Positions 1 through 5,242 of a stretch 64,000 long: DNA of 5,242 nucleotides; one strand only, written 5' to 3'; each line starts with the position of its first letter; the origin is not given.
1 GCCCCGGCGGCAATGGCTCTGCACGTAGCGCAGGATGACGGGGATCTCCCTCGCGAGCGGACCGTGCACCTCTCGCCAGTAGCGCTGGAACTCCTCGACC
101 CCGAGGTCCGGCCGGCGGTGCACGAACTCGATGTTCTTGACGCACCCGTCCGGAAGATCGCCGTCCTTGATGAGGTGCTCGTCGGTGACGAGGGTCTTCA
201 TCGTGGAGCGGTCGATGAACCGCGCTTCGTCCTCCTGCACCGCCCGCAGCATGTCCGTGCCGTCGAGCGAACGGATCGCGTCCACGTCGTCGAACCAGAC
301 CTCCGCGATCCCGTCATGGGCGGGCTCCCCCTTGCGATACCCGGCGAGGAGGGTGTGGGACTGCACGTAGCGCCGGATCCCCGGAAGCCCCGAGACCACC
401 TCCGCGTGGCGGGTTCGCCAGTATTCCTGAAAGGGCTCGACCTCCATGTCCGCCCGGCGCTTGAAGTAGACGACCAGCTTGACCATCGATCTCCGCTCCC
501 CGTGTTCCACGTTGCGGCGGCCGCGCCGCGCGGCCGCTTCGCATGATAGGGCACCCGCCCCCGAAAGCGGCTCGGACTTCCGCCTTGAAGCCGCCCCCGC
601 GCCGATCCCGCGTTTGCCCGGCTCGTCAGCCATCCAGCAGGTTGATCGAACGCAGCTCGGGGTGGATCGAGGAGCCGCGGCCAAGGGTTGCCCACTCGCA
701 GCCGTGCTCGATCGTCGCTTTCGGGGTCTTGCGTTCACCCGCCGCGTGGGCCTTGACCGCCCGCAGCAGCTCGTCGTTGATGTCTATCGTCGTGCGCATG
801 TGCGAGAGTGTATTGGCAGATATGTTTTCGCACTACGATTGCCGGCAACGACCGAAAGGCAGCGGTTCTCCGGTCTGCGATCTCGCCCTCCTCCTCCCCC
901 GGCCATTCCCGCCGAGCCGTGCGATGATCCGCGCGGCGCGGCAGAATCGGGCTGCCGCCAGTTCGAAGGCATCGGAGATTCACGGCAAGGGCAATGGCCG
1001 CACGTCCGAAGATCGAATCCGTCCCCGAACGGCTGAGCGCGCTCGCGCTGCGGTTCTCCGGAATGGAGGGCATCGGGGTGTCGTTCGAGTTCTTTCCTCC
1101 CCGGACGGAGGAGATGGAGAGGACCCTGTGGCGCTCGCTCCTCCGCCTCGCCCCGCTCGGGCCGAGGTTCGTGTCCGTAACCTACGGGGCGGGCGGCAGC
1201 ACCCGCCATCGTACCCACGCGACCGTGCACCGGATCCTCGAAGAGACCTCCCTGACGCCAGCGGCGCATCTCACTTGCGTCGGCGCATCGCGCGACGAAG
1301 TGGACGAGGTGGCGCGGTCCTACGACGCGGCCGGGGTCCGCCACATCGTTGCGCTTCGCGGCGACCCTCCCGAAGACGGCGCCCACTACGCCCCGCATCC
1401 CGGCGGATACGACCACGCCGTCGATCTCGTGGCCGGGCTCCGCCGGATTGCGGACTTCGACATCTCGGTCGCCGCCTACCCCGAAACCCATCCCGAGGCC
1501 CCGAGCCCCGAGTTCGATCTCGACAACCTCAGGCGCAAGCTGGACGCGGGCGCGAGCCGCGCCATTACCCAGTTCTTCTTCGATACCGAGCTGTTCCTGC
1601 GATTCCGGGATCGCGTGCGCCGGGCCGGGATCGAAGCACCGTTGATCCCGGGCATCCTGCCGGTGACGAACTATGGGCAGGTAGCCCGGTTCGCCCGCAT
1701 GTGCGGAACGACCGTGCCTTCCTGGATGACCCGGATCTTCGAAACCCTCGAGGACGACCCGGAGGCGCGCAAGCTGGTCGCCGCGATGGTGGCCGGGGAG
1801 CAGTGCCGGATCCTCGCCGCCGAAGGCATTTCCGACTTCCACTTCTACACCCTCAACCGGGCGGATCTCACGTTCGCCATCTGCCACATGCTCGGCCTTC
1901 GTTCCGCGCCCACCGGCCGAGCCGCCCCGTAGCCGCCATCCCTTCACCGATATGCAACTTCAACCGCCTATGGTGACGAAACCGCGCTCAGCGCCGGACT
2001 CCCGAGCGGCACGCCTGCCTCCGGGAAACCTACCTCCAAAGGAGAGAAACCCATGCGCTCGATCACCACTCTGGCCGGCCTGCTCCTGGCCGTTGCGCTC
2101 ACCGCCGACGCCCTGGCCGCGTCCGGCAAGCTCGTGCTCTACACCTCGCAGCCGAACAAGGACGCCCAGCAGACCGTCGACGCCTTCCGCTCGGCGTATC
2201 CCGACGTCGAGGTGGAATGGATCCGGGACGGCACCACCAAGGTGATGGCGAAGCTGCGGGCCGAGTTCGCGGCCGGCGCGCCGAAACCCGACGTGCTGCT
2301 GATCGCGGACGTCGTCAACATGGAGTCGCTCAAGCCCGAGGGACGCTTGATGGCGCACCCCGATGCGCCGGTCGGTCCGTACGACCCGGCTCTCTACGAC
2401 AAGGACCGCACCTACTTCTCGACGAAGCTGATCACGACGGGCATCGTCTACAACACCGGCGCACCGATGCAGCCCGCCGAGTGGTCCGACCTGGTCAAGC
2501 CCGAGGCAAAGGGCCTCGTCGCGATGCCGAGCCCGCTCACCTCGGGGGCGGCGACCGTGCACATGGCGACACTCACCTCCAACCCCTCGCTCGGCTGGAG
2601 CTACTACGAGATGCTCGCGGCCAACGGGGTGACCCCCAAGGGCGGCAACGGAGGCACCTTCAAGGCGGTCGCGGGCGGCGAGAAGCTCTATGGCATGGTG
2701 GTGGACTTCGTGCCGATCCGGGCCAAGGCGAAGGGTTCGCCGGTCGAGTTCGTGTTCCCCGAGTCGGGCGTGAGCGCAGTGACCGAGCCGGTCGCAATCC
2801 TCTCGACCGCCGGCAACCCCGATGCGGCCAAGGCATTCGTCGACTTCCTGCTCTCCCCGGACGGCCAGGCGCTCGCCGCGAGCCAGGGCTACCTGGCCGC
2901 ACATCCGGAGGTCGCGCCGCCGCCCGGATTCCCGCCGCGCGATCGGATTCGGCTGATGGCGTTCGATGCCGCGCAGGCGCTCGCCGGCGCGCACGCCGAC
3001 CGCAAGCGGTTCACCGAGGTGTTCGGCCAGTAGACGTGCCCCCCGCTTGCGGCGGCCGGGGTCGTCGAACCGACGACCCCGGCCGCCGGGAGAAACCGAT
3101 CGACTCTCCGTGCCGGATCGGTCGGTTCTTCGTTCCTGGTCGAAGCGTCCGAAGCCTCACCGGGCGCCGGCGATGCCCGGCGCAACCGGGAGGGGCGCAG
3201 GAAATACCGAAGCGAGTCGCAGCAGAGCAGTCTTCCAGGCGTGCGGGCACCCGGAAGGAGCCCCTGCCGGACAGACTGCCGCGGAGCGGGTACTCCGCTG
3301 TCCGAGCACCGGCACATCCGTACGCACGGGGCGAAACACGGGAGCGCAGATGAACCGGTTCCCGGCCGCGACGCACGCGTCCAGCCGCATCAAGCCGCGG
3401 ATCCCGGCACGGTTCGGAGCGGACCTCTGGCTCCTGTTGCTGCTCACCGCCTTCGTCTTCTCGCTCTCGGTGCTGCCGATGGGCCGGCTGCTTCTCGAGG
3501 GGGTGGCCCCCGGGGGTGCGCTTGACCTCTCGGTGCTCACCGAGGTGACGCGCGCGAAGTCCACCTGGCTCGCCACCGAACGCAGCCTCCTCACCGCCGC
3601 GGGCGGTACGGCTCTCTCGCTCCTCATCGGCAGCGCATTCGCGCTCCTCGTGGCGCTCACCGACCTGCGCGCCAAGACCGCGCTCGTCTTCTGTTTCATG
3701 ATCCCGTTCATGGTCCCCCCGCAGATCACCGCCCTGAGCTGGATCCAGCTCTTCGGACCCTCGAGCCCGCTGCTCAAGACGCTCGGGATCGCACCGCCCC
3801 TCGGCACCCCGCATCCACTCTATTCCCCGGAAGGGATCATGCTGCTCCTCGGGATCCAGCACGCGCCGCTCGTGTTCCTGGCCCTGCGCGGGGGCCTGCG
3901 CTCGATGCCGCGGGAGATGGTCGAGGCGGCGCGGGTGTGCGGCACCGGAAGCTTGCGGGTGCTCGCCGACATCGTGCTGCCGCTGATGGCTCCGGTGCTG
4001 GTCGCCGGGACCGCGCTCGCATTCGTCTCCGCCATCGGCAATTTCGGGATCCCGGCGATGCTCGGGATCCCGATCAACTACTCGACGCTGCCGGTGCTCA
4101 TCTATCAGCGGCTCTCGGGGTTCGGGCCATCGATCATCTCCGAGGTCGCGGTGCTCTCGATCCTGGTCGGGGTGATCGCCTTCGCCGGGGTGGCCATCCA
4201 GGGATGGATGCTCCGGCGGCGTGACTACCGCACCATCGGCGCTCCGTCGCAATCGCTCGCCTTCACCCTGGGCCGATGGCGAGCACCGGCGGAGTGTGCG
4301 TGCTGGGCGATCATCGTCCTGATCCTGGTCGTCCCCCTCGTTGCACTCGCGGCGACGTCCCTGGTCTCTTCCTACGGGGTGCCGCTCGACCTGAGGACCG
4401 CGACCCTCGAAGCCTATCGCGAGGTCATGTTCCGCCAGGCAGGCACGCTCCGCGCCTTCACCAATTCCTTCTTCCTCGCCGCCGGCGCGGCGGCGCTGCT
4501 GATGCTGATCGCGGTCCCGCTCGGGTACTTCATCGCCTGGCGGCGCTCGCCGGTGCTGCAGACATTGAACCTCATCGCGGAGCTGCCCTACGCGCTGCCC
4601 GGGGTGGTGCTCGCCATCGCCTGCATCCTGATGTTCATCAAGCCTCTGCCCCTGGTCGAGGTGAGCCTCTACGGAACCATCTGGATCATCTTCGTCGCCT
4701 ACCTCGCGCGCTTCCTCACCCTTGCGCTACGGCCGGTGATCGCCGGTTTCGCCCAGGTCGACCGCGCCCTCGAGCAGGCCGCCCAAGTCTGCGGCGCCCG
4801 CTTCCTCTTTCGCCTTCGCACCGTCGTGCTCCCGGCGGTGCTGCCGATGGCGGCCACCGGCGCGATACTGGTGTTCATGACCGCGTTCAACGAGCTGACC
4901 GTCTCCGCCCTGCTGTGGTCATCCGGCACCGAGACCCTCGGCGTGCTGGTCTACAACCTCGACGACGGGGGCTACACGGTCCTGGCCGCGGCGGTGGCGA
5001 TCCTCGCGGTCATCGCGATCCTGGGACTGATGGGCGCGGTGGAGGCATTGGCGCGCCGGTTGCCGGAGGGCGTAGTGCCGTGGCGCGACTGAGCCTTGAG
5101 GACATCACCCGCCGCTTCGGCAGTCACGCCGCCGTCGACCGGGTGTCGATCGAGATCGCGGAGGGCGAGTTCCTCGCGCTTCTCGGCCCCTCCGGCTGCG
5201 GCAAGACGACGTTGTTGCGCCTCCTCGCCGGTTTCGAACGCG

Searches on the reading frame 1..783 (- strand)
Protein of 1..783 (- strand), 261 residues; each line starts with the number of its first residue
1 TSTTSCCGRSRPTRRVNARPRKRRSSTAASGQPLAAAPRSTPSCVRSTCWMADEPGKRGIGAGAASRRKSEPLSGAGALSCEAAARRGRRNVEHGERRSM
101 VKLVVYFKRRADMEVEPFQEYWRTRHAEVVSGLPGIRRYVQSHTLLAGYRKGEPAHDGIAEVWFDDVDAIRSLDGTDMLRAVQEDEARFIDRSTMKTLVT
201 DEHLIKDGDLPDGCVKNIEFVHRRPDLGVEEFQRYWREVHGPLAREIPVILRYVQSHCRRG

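Call 26: search_protein_families(library=pfam, proteins=[window:1-783:-], max_evalue=0.0001)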
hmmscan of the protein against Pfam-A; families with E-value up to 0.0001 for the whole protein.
window:1-783:- (261 aa): 1 family
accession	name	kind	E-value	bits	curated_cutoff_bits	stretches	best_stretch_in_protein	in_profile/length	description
PF07110.17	EthD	-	2.8e-25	89.7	22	2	112-193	3-96/96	EthD domain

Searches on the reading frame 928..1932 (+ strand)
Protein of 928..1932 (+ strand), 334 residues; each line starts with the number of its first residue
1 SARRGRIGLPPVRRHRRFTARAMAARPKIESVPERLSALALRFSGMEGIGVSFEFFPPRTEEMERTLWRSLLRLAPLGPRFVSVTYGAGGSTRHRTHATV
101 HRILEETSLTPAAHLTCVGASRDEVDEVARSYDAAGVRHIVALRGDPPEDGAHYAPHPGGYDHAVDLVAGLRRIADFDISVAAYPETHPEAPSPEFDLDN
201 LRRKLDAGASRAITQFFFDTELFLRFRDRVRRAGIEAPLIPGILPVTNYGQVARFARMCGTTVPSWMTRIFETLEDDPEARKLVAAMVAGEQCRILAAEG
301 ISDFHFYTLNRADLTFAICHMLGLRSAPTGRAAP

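Call 26: search_protein_families(library=pfam, proteins=[window:928-1932:+], max_evalue=0.0001)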
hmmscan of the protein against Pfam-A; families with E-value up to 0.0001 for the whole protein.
window:928-1932:+ (334 aa): 1 family
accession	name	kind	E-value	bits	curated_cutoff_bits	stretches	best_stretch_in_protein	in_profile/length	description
PF02219.23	MTHFR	-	5e-99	331.7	24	1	50-323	12-287/287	Methylenetetrahydrofolate reductase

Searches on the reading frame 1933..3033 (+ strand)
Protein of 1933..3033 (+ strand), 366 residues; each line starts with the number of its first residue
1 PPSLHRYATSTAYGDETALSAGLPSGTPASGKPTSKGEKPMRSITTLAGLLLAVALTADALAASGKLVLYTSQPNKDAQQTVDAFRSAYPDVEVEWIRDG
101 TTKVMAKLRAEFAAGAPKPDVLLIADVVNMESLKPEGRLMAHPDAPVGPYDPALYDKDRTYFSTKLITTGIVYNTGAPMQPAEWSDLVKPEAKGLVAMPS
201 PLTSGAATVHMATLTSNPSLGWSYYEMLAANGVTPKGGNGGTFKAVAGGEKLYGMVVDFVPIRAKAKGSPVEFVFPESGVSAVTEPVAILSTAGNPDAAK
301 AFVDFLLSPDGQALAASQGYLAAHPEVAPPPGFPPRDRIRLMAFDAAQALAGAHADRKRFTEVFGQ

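Call 26: search_protein_families(library=pfam, proteins=[window:1933-3033:+], max_evalue=0.0001)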
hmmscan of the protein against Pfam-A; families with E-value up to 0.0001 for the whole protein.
window:1933-3033:+ (366 aa): 4 families
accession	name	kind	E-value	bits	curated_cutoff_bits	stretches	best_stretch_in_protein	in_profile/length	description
PF13531.11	SBP_bac_11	-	4.8e-22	79.3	25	1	70-320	5-226/227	Bacterial extracellular solute-binding protein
PF01547.30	SBP_bac_1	-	2.9e-19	70.6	26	1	78-313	10-307/307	Bacterial extracellular solute-binding protein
PF13416.11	SBP_bac_8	-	3.1e-18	67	27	1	81-331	2-269/279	Bacterial extracellular solute-binding protein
PF13343.11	SBP_bac_6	-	1.5e-17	64.3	24.6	1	117-329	2-226/245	Bacterial extracellular solute-binding protein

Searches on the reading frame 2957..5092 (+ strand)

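Call 26: search_protein_families(library=pfam, proteins=[window:2957-5092:+], max_evalue=0.0001)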
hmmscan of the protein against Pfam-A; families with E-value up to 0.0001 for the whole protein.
window:2957-5092:+ (711 aa): 1 family
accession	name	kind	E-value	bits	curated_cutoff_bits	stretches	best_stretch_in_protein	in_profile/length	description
PF00528.27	BPD_transp_1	-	5.7e-26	91.8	26.4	2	226-418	2-178/184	Binding-protein-dependent transport system inner membrane component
